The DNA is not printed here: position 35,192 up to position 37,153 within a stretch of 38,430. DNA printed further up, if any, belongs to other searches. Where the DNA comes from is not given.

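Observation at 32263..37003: Compact phosphothreonine-signalling operon (ZnR-FHA, ZnR-kinase-ZnR-FHA, RDD, FHA-GAF-PP2C) with no recognisable output, divergent from an ABC exporter operon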

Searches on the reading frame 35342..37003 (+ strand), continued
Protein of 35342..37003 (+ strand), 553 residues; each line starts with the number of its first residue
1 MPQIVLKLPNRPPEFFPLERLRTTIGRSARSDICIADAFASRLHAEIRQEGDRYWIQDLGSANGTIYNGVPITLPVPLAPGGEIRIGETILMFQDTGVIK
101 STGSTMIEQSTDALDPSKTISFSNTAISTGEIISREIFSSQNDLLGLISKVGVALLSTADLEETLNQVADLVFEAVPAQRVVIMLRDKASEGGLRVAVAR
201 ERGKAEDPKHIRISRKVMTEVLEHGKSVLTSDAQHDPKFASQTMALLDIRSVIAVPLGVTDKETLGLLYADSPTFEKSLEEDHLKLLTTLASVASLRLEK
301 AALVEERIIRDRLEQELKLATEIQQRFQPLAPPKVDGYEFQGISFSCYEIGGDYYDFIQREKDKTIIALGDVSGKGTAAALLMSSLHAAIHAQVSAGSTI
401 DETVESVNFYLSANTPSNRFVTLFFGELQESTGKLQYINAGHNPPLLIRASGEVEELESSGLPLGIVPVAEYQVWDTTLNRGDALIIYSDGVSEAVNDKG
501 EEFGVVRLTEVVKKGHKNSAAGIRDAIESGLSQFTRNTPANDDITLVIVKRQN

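Call 59: find_homologous_proteins(query=L027:6543-7886:+, max_evalue=1e-20)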
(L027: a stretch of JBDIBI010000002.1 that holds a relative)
Query L027:6543-7886:+ (447 aa): 4378 proteins with E <= 1e-20 among 8000 candidates; the best 120 are listed.
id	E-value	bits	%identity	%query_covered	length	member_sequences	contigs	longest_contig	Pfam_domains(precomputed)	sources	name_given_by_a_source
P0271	7.4e-279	943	92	100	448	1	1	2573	PF07714.24,PF00069.32,PF13240.12,PF00498.32,PF03109.23,PF16697.11,PF13248.12,PF01636.30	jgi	jgi:eukaryotic-like serine/threonine-protein kinase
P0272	3.7e-278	941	92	100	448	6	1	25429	PF07714.24,PF00069.32,PF13240.12,PF00498.32,PF03109.23,PF16697.11,PF13248.12,PF01636.30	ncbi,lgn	ncbi:MAG: protein kinase [Blastocatellia bacterium]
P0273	1.3e-277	939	91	100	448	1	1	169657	PF07714.24,PF00069.32,PF13240.12,PF00498.32,PF03109.23,PF16697.11,PF13248.12,PF01636.30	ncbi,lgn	-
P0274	2.2e-277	938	92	100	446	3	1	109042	PF07714.24,PF00069.32,PF13240.12,PF00498.32,PF03109.23,PF16697.11,PF13248.12,PF01636.30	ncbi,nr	ncbi:MAG: protein kinase [Acidobacteria bacterium]|nr:protein kinase [Acidobacteriota bacterium]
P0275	4.5e-276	934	91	100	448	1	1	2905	PF07714.24,PF00069.32,PF13240.12,PF00498.32,PF03109.23,PF16697.11,PF13248.12,PF01636.30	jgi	-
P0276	1.8e-261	886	86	100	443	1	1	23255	PF07714.24,PF00069.32,PF13240.12,PF00498.32,PF03109.23,PF16697.11,PF01636.30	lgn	-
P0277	6.9e-260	880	84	100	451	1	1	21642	PF07714.24,PF00069.32,PF13240.12,PF00498.32,PF03109.23,PF16697.11,PF13248.12,PF01636.30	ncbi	ncbi:MAG: protein kinase [Acidobacteriota bacterium]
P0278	5.7e-251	851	84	100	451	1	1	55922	PF07714.24,PF00069.32,PF13240.12,PF00498.32,PF03109.23,PF16697.11,PF13248.12,PF01636.30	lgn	-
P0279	9.5e-249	844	83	100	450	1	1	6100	PF07714.24,PF00069.32,PF00498.32,PF03109.23,PF16697.11,PF01636.30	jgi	jgi:eukaryotic-like serine/threonine-protein kinase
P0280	8.8e-246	834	82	100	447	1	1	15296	PF07714.24,PF00069.32,PF00498.32,PF03109.23,PF16697.11,PF13248.12,PF01636.30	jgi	jgi:eukaryotic-like serine/threonine-protein kinase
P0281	1.2e-244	830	81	100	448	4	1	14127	PF07714.24,PF00069.32,PF00498.32,PF03109.23,PF16697.11,PF01636.30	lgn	-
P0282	2.9e-243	826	80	100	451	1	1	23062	PF07714.24,PF00069.32,PF13240.12,PF00498.32,PF03109.23,PF16697.11,PF01636.30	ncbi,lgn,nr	ncbi:MAG: protein kinase [Blastocatellia bacterium]|nr:protein kinase [Blastocatellia bacterium]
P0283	2.4e-240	816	79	100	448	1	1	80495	PF07714.24,PF00069.32,PF13240.12,PF00498.32,PF03109.23,PF16697.11,PF01636.30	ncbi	-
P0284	3.0e-234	796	77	100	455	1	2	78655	PF07714.24,PF00069.32,PF00498.32,PF16697.11,PF01636.30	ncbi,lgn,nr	ncbi:MAG: protein kinase [Acidobacteriota bacterium]|nr:protein kinase [Blastocatellia bacterium] MD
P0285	5.7e-210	716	70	99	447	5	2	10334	PF07714.24,PF00069.32,PF00498.32,PF03109.23,PF16697.11,PF01636.30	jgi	jgi:eukaryotic-like serine/threonine-protein kinase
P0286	1.9e-209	714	72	98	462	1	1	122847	PF07714.24,PF00069.32,PF00498.32,PF03109.23,PF01636.30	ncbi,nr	ncbi:MAG: protein kinase [Blastocatellia bacterium]|nr:protein kinase [Blastocatellia bacterium]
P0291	1.6e-206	705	70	99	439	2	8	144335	PF07714.24,PF00069.32,PF13240.12,PF00498.32,PF03109.23,PF16697.11,PF13248.12,PF01636.30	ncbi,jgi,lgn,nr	ncbi:MAG TPA: protein kinase [Blastocatellia bacterium]|nr:protein kinase [Blastocatellia bacterium]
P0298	7.1e-204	696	70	98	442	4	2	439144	PF07714.24,PF00069.32,PF13240.12,PF00498.32,PF03109.23,PF16697.11,PF13248.12,PF01636.30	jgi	jgi:serine/threonine-protein kinase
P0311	2.2e-194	665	62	100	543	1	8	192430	PF07714.24,PF00069.32,PF13240.12,PF00498.32,PF12773.14,PF03109.23,PF13248.12,PF01636.30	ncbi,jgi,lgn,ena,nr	ncbi:MAG: hypothetical protein DMF61_11620 [Blastocatellia bacterium AA13]|nr:MAG: hypothetical prot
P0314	2.2e-193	661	61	100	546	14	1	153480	PF07714.24,PF00069.32,PF13240.12,PF00498.32,PF16697.11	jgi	jgi:eukaryotic-like serine/threonine-protein kinase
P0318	4.9e-193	660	60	100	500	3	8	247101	PF07714.24,PF00069.32,PF00498.32,PF03109.23,PF16697.11,PF01636.30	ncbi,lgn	-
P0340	2.0e-191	655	61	100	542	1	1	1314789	PF07714.24,PF00069.32,PF13240.12,PF00498.32,PF12773.14,PF03109.23,PF16697.11,PF13248.12,PF01636.30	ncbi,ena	-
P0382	4.6e-190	650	61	100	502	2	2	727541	PF07714.24,PF00069.32,PF00498.32,PF16697.11,PF01636.30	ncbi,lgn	-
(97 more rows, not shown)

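Call 60: find_encoding_contigs(protein=P0340, flank=9000, max_places=1)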
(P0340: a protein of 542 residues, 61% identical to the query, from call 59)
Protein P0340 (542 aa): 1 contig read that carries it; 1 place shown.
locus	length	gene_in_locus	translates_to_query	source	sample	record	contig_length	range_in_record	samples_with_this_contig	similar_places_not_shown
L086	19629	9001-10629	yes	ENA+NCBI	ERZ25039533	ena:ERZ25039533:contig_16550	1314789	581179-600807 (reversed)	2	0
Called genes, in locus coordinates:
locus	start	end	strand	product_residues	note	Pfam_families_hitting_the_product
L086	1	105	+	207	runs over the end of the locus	PF01066:CDP-OH_P_transf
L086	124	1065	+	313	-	PF01148:CTP_transf_1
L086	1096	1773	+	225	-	PF01553:Acyltransferase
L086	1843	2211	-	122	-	PF00072:Response_reg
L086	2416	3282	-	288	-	PF03741:TerC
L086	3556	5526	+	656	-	PF00512:HisKA, PF02518:HATPase_c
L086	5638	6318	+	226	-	PF00072:Response_reg, PF00486:Trans_reg_C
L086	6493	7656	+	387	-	PF14306:PUA_2, PF01747:ATP-sulfurylase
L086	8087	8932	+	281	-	PF16697:Yop-YscD_cpl (faint), PF00498:FHA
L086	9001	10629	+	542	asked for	PF12773:DZR (faint), PF13240:Zn_Ribbon_1 (weak), PF13248:Zn_ribbon_3 (weak), PF00069:Pkinase, PF03109:ABC1 (weak), PF07714:PK_Tyr_Ser-Thr, PF00498:FHA, PF16697:Yop-YscD_cpl (weak), +1 more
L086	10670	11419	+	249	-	PF13240:Zn_Ribbon_1 (weak), PF06271:RDD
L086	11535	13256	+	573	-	PF16697:Yop-YscD_cpl, PF00498:FHA, PF13185:GAF_2, PF01590:GAF, PF13492:GAF_3, PF07228:SpoIIE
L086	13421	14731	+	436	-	PF13367:PrsW-protease, PF16697:Yop-YscD_cpl (weak), PF00498:FHA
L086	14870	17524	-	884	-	PF05036:SPOR, PF08486:SpoIID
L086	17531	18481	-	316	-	PF13103:TonB_2, PF03544:TonB_C (weak)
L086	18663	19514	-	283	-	PF22435:MRM3-like_sub_bind, PF08032:SpoU_sub_bind, PF00588:SpoU_methylase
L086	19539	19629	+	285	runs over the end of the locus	PF13531:SBP_bac_11, PF01547:SBP_bac_1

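Call 61: find_encoding_contigs(protein=P0382, flank=9000, max_places=1)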
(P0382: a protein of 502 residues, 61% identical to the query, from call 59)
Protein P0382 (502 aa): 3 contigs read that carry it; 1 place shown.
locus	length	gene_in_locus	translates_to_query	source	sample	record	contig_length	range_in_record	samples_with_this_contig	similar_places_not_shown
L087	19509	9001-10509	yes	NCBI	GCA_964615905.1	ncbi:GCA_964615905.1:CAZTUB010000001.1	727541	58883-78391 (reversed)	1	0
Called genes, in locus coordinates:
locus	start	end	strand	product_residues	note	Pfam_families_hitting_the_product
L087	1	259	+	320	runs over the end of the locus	PF00756:Esterase (faint), PF01738:DLH (weak), PF02230:Abhydrolase_2 (weak), PF12697:Abhydrolase_6 (weak), PF00326:Peptidase_S9 (faint), PF12146:Hydrolase_4 (faint)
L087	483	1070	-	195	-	PF06078:DUF937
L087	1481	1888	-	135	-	PF11236:DUF3037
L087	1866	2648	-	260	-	PF20613:HipA_2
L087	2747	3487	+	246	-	PF13240:Zn_Ribbon_1 (weak)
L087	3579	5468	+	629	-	PF00512:HisKA, PF02518:HATPase_c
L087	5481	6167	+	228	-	PF00072:Response_reg, PF00486:Trans_reg_C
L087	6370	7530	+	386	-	PF14306:PUA_2, PF01747:ATP-sulfurylase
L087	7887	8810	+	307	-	PF00498:FHA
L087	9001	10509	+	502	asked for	PF00069:Pkinase, PF01636:APH (faint), PF07714:PK_Tyr_Ser-Thr, PF16697:Yop-YscD_cpl (weak), PF00498:FHA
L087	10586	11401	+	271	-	PF13240:Zn_Ribbon_1 (weak), PF13248:Zn_ribbon_3 (weak), PF06271:RDD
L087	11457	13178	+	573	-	PF16697:Yop-YscD_cpl, PF00498:FHA, PF13185:GAF_2, PF01590:GAF, PF13492:GAF_3, PF07228:SpoIIE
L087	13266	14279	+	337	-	PF13302:Acetyltransf_3 (faint), PF00583:Acetyltransf_1, PF13673:Acetyltransf_10 (weak), PF08445:FR47 (weak), PF13508:Acetyltransf_7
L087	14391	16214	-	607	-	PF23500:DUF7133, PF07995:GSDH, PF22807:TrAA12 (weak)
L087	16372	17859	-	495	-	PF07995:GSDH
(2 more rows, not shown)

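Call 62: find_encoding_contigs(protein=P0298, flank=9000, max_places=1)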
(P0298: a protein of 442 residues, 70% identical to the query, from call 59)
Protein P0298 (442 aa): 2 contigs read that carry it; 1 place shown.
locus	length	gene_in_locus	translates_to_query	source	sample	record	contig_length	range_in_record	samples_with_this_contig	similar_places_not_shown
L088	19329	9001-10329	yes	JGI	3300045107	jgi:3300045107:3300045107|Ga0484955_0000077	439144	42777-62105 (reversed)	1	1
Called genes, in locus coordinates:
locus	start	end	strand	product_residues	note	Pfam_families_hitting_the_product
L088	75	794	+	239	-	PF04085:MreC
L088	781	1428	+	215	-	PF04093:MreD (weak)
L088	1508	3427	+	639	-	PF03717:PBP_dimer, PF00905:Transpeptidase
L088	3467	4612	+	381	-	PF01098:FTSW_RODA_SPOVE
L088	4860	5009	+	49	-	-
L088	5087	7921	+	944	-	PF10150:RNase_E_G, PF20833:RNase_E_G_Thio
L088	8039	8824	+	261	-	PF13240:Zn_Ribbon_1 (weak), PF16697:Yop-YscD_cpl (weak), PF00498:FHA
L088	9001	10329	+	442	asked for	PF00069:Pkinase, PF01636:APH (faint), PF07714:PK_Tyr_Ser-Thr, PF03109:ABC1 (weak), PF13240:Zn_Ribbon_1 (weak), PF13248:Zn_ribbon_3 (weak), PF16697:Yop-YscD_cpl (weak), PF00498:FHA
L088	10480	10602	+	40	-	-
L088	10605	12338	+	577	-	PF16697:Yop-YscD_cpl, PF00498:FHA, PF13185:GAF_2, PF01590:GAF, PF13492:GAF_3 (weak), PF07228:SpoIIE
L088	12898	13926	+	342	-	PF00561:Abhydrolase_1, PF12146:Hydrolase_4, PF12697:Abhydrolase_6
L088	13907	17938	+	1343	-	PF13620:CarboxypepD_reg, PF13715:CarbopepD_reg_2 (faint), PF13620:CarboxypepD_reg, PF07494:Reg_prop (faint), PF08450:SGL (faint), PF01637:ATPase_2 (weak), PF13401:AAA_22 (weak)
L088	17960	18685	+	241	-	PF01694:Rhomboid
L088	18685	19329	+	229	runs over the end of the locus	PF00702:Hydrolase, PF12710:HAD (weak), PF13419:HAD_2, PF13242:Hydrolase_like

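Call 63: find_encoding_contigs(protein=P0291, flank=9000, max_places=1)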
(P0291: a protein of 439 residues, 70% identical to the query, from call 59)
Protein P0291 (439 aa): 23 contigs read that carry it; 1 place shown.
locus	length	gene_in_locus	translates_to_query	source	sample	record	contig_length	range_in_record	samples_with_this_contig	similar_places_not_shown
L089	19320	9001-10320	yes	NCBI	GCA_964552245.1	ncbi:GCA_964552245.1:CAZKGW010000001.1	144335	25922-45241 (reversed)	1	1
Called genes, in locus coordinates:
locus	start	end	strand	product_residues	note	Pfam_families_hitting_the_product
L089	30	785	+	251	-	PF04012:PspA_IM30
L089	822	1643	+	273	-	-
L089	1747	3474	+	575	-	PF00004:AAA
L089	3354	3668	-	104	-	-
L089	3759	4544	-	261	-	PF02463:SMC_N (faint), PF13304:AAA_21 (faint), PF00005:ABC_tran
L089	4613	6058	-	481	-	PF25919:BSH_CusB (faint), PF25954:Beta-barrel_RND_2 (faint), PF25917:BSH_RND, PF25984:BSH_YknX (weak), PF25876:HH_MFP_RND, PF25990:Beta-barrel_YknX, PF26002:Beta-barrel_AprE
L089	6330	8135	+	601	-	PF00069:Pkinase, PF00481:PP2C (weak), PF13672:PP2C_2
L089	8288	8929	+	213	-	PF13240:Zn_Ribbon_1 (weak), PF16697:Yop-YscD_cpl (weak), PF00498:FHA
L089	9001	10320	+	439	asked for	PF00069:Pkinase, PF01636:APH (faint), PF07714:PK_Tyr_Ser-Thr, PF03109:ABC1 (weak), PF13240:Zn_Ribbon_1 (weak), PF13248:Zn_ribbon_3 (faint), PF16697:Yop-YscD_cpl, PF00498:FHA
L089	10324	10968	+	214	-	PF13240:Zn_Ribbon_1 (weak), PF06271:RDD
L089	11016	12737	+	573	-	PF16697:Yop-YscD_cpl, PF00498:FHA, PF01590:GAF, PF13185:GAF_2, PF13492:GAF_3, PF07228:SpoIIE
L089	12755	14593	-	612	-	PF00515:TPR_1 (faint), PF13181:TPR_8 (faint), PF07719:TPR_2 (faint), PF12895:ANAPC3 (faint), PF13371:TPR_9 (faint), PF13414:TPR_11 (faint), PF13432:TPR_16 (weak), PF23914:TPR_CcmH_CycH (weak), +7 more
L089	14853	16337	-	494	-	PF00587:tRNA-synt_2b, PF03129:HGTP_anticodon, PF09180:ProRS-C_1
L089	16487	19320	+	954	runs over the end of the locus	PF00246:Peptidase_M14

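Call 64: find_encoding_contigs(protein=P0318, flank=9000, max_places=1)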
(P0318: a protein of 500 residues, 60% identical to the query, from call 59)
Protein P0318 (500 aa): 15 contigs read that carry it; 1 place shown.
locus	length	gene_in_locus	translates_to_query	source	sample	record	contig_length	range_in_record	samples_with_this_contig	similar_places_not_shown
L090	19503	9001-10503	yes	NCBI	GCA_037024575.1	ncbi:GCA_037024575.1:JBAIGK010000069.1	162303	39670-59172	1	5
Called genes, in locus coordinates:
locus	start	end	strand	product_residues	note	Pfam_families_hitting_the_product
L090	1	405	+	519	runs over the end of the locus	PF00501:AMP-binding, PF13193:AMP-binding_C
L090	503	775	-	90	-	-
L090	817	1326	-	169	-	PF00300:His_Phos_1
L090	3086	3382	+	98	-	-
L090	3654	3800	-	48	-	-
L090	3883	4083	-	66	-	-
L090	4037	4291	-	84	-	-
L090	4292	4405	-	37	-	-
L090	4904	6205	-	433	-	PF03721:UDPG_MGDP_dh_N, PF00984:UDPG_MGDP_dh, PF03720:UDPG_MGDP_dh_C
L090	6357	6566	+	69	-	-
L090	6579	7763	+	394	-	PF00160:Pro_isomerase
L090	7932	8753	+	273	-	PF16697:Yop-YscD_cpl (weak), PF00498:FHA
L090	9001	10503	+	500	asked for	PF00069:Pkinase, PF01636:APH (faint), PF07714:PK_Tyr_Ser-Thr, PF03109:ABC1 (faint), PF16697:Yop-YscD_cpl (faint), PF00498:FHA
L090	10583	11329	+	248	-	PF13240:Zn_Ribbon_1, PF13248:Zn_ribbon_3 (weak), PF06271:RDD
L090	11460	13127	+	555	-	PF00498:FHA, PF16697:Yop-YscD_cpl, PF01590:GAF, PF13185:GAF_2, PF13492:GAF_3, PF07228:SpoIIE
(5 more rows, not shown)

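Call 65: find_encoding_contigs(protein=P0311, flank=9000, max_places=1)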
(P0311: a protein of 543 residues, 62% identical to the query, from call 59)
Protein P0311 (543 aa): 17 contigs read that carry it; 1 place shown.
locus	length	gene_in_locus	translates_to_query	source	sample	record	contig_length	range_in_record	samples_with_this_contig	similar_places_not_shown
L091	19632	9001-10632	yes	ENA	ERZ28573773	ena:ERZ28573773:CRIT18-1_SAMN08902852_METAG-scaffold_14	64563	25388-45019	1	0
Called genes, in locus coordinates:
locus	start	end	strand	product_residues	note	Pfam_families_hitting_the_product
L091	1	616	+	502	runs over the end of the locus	PF01546:Peptidase_M20, PF07687:M20_dimer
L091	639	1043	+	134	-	-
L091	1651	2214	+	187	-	PF14066:DUF4256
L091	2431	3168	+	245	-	PF03473:MOSC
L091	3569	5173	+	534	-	PF00083:Sugar_tr, PF06609:TRI12 (weak), PF07690:MFS_1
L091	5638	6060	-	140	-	-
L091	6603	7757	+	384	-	PF14306:PUA_2, PF01747:ATP-sulfurylase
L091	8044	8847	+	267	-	PF13240:Zn_Ribbon_1 (weak), PF16697:Yop-YscD_cpl (weak), PF00498:FHA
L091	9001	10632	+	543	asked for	PF12773:DZR (faint), PF13240:Zn_Ribbon_1 (weak), PF13248:Zn_ribbon_3 (faint), PF00069:Pkinase, PF07714:PK_Tyr_Ser-Thr, PF03109:ABC1 (weak), PF13240:Zn_Ribbon_1 (weak), PF00498:FHA, +1 more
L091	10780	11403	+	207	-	PF06271:RDD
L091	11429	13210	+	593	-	PF16697:Yop-YscD_cpl, PF00498:FHA, PF01590:GAF, PF13185:GAF_2, PF13492:GAF_3, PF07228:SpoIIE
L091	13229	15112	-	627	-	PF00005:ABC_tran, PF02463:SMC_N (faint), PF13476:AAA_23 (faint), PF13555:AAA_29 (faint), PF13304:AAA_21 (faint), PF12848:ABC_tran_Xtn, PF00005:ABC_tran, PF16326:ABC_tran_CTD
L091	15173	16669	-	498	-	PF13624:SurA_N_3, PF13623:SurA_N_2 (weak), PF09312:SurA_N, PF13145:Rotamase_2, PF13616:Rotamase_3 (weak), PF00639:Rotamase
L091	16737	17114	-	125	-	PF01042:Ribonuc_L-PSP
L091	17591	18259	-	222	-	-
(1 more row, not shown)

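Call 71: find_encoding_contigs(protein=P0286, flank=9000, max_places=1)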
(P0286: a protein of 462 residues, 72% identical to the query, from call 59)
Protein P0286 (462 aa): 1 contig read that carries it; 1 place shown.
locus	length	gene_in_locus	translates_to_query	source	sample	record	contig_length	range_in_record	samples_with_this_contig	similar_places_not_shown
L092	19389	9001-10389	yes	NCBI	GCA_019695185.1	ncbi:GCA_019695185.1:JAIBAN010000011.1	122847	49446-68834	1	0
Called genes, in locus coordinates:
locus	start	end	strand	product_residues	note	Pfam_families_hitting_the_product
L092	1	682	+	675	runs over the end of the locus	PF03717:PBP_dimer, PF00905:Transpeptidase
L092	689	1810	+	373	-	PF01098:FTSW_RODA_SPOVE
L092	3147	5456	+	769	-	PF10150:RNase_E_G, PF20833:RNase_E_G_Thio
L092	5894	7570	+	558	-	PF00069:Pkinase, PF00481:PP2C, PF13672:PP2C_2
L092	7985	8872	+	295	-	PF13240:Zn_Ribbon_1 (weak), PF16697:Yop-YscD_cpl (weak), PF00498:FHA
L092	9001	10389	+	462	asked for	PF00069:Pkinase, PF07714:PK_Tyr_Ser-Thr, PF03109:ABC1 (weak), PF01636:APH (faint), PF00498:FHA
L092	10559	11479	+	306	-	PF13240:Zn_Ribbon_1 (weak), PF06271:RDD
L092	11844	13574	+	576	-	PF16697:Yop-YscD_cpl, PF00498:FHA, PF13185:GAF_2, PF01590:GAF, PF13492:GAF_3, PF07228:SpoIIE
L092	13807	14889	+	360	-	PF00437:T2SSE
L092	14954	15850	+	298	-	PF09976:TPR_21 (faint), PF13174:TPR_6 (faint), PF13424:TPR_12 (faint), PF13428:TPR_14 (faint), PF13432:TPR_16 (faint), PF13181:TPR_8 (faint), PF14559:TPR_19 (weak)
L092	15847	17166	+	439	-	PF02417:Chromate_transp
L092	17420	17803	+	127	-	-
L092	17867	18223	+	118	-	-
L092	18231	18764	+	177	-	PF12796:Ank_2, PF24521:Ank_KRIT1 (weak), PF00023:Ank, PF13637:Ank_4 (weak), PF12796:Ank_2, PF13857:Ank_5, PF00023:Ank, PF13637:Ank_4, +1 more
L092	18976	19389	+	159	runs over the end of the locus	PF22784:PTP-SAK, PF22785:Tc-R-P, PF00102:Y_phosphatase (weak), PF00782:DSPc (weak)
